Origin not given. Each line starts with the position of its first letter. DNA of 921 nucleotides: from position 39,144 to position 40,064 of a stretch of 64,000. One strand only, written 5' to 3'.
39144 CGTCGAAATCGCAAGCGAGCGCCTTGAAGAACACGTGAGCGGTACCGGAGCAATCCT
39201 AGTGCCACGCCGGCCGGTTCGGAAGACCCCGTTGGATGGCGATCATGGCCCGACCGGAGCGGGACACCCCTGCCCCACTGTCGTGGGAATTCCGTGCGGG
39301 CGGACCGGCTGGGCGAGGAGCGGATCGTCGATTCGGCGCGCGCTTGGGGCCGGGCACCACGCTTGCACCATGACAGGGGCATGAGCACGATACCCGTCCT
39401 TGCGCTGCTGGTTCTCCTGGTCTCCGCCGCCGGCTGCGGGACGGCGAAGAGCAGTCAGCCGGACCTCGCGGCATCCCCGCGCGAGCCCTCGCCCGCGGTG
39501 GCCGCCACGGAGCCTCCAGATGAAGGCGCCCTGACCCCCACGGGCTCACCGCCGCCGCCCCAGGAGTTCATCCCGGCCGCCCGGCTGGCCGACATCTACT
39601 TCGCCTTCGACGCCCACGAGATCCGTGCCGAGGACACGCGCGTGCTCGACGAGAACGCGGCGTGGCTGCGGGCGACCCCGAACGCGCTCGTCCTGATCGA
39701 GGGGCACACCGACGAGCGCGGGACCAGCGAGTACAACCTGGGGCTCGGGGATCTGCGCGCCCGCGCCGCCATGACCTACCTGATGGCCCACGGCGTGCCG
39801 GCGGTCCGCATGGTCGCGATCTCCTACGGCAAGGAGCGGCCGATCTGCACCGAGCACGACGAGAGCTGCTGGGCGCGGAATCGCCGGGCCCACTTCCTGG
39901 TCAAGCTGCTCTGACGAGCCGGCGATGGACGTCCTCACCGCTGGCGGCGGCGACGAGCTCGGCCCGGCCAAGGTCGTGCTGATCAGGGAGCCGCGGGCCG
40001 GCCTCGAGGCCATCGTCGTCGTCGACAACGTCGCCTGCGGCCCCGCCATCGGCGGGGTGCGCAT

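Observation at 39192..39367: Four divergent sigma-54 promoter pairs sharing 131-181 bp control regions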

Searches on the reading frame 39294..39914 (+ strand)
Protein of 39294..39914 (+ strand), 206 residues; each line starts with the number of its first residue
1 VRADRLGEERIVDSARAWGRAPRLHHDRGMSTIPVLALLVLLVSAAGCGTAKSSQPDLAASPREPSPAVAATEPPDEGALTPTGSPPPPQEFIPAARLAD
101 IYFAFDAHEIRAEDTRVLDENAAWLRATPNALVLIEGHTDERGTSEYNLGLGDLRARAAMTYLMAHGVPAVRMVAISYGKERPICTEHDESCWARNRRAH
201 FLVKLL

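Call 11: search_protein_families(library=pfam, proteins=[window:39294-39914:+])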
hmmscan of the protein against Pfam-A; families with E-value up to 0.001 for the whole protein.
window:39294-39914:+ (206 aa): 1 family
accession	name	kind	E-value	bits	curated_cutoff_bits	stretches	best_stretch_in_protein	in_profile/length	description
PF00691.25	OmpA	-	2.2e-18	66.8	27.2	1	102-192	1-93/98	OmpA family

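Call 65: search_protein_families(library=pfam, proteins=[window:39381-39914:+], max_evalue=0.01)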
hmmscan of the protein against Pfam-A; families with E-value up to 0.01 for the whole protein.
window:39381-39914:+ (177 aa): 1 family
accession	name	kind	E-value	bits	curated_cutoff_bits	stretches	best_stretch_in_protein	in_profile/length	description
PF00691.25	OmpA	-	1.6e-18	67.3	27.2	1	73-163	1-93/98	OmpA family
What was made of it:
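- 39352..39366 (+): R1(+) sigma-54 box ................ It drives OmpA/Pal-GDH-DUF3300-DUF2950-OPT. The ATG at 39381 lies 14 nt after the -12 C. Pfam in calls 11, 65.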
